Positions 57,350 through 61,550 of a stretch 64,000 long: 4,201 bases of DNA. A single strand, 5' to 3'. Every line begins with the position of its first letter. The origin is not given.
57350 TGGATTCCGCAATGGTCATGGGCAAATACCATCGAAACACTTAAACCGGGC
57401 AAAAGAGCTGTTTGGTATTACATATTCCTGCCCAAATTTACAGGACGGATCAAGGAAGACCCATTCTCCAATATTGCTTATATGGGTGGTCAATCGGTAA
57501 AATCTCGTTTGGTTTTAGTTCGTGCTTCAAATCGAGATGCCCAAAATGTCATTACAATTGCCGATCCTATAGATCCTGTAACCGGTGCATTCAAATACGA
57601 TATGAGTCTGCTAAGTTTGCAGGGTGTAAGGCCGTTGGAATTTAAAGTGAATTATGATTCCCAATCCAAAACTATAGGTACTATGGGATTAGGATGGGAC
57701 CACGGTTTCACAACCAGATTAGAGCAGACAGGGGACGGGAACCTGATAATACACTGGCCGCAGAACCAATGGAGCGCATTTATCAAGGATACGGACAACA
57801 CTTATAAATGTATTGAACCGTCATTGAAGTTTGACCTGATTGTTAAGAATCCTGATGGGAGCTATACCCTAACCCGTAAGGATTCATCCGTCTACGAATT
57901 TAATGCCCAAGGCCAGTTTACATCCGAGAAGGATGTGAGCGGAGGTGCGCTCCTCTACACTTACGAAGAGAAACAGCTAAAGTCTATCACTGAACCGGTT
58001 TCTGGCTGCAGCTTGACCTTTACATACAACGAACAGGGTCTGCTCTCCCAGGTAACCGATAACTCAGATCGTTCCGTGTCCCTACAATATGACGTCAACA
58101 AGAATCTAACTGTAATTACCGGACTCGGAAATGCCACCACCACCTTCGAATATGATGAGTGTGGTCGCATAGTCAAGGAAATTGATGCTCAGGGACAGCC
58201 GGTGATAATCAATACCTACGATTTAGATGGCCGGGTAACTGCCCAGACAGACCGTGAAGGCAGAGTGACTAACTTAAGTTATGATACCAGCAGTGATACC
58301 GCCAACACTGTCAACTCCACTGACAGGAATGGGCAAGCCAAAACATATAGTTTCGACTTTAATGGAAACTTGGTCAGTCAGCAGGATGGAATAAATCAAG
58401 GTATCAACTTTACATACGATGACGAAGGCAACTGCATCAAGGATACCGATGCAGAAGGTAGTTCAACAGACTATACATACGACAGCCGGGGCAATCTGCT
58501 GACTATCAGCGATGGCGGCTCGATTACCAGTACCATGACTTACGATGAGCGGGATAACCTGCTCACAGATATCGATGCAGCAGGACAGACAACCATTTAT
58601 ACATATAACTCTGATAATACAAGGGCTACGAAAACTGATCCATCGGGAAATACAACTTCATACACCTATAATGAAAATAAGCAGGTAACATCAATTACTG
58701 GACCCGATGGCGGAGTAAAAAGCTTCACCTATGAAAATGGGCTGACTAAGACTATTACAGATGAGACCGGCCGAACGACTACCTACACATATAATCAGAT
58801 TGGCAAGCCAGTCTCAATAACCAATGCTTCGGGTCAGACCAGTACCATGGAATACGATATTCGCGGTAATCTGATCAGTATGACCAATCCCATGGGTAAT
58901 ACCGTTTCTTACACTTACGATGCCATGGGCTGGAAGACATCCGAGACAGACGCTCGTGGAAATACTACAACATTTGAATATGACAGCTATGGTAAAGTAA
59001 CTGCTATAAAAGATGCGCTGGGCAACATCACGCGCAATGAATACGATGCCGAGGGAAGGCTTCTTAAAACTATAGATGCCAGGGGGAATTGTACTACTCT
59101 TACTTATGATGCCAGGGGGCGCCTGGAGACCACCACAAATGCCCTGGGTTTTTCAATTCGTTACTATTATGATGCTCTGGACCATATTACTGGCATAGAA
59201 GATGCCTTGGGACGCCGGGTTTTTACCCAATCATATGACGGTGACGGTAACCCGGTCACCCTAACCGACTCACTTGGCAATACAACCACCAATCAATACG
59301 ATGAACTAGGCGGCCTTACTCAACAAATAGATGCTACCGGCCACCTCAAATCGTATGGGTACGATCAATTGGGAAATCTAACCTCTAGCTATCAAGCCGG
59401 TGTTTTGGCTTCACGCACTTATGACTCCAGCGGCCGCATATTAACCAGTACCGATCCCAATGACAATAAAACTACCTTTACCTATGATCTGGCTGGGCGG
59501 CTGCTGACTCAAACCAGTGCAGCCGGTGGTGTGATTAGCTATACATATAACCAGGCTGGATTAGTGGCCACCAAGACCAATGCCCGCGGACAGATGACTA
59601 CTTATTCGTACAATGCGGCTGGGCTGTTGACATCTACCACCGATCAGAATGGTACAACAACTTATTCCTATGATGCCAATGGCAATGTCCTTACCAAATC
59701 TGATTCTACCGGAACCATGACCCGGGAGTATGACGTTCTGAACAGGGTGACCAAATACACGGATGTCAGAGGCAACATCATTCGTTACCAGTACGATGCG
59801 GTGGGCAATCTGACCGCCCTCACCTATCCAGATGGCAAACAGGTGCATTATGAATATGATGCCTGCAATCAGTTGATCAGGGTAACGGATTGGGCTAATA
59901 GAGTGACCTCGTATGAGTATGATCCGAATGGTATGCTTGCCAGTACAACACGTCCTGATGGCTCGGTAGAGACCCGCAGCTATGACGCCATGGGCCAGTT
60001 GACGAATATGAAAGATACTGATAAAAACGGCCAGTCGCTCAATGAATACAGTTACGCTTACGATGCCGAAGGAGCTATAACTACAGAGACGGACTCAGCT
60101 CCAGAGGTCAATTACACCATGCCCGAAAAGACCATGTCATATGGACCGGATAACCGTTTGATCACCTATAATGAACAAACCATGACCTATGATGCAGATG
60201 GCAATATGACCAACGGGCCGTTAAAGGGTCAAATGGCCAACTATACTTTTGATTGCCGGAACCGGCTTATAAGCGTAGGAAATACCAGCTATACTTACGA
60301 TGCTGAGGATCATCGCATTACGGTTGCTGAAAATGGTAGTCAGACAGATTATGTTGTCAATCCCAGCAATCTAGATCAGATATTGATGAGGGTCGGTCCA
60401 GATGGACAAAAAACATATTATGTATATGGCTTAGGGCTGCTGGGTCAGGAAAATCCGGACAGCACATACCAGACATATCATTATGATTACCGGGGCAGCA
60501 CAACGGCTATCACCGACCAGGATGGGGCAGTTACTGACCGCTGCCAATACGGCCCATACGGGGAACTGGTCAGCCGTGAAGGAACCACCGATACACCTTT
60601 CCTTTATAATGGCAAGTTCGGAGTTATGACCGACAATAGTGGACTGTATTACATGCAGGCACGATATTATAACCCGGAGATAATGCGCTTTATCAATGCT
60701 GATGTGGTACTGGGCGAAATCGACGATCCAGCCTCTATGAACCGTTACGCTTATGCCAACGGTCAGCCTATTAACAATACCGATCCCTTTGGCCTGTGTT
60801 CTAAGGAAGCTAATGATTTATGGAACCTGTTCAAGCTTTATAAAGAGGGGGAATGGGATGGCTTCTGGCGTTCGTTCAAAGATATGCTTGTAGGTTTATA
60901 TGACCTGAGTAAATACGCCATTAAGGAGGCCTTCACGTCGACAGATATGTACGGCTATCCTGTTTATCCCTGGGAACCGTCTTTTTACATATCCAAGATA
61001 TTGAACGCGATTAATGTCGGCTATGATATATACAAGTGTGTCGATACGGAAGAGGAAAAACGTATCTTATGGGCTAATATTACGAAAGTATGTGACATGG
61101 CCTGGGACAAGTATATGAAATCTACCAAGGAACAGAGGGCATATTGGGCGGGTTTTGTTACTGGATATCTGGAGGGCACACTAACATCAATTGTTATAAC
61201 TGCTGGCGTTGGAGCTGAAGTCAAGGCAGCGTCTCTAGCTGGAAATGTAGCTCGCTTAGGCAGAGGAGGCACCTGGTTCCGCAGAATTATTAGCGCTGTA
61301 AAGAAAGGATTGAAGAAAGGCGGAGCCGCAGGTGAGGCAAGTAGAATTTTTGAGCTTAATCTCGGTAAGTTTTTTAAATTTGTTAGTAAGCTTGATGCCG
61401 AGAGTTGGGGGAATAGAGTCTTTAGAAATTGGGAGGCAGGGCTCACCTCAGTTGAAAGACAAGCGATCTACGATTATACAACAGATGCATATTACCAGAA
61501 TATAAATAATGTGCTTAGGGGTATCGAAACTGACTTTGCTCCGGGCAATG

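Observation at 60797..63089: RHS-delivered R-S-E ADP-ribosyltransferase paired with an ADP-ribosylglycohydrolase as likely enzymatic immunity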

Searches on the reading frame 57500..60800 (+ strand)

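Call 4: search_protein_families(library=pfam, proteins=[window:57500-60800:+], max_evalue=0.1)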
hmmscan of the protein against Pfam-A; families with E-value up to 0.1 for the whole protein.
window:57500-60800:+ (1100 aa): 5 families
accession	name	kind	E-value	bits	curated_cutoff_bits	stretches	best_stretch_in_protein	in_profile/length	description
PF05593.20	RHS_repeat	-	1.5e-129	420.9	22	23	765-800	1-36/38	RHS Repeat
PF20148.4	DUF6531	-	1.8e-13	51.1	24.1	1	22-90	2-70/74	Domain of unknown function (DUF6531)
PF15283.12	DUF4595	-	2.9e-08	34.3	34.2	2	640-733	2-89/202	Domain of unknown function (DUF4595) with porin-like fold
PF25174.1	Beta-prop_THOC3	-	0.00013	21.5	305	0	435-542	79-185/272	THOC3 beta-propeller domain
PF03527.20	RHS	-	0.048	14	27.9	0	993-1023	4-34/38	RHS protein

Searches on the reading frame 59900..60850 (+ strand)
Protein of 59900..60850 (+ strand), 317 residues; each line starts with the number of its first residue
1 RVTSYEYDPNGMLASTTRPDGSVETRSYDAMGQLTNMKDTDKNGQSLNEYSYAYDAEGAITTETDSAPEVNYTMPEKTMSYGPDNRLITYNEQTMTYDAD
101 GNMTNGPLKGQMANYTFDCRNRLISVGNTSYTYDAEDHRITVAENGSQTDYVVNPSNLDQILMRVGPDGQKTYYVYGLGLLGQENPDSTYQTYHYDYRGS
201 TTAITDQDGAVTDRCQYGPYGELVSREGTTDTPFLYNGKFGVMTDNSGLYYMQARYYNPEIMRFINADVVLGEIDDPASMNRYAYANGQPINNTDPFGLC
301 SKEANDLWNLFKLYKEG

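Call 95: search_protein_families(library=ncbifam, proteins=[window:59900-60850:+], max_evalue=0.01)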
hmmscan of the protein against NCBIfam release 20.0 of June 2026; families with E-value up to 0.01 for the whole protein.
window:59900-60850:+ (317 aa): 3 families
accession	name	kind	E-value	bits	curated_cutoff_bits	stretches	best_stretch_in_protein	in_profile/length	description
TIGR03696.1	Rhs_assc_core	domain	6.3e-20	71.5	32.5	1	217-299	1-76/76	RHS repeat-associated core domain-containing protein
NF041261.1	RHS_core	equivalog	5.9e-15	54.2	2000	2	186-299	1153-1261/1261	RHS element core protein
TIGR01643.1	YD_repeat_2x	repeat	1.5e-12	47.5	15.8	1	7-43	1-37/42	YD repeat-containing protein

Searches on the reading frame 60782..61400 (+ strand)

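Call 22: search_protein_families(library=pfam, proteins=[window:60782-61400:+], max_evalue=1)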
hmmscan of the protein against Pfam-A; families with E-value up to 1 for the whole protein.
window:60782-61400:+ (206 aa): 0 families
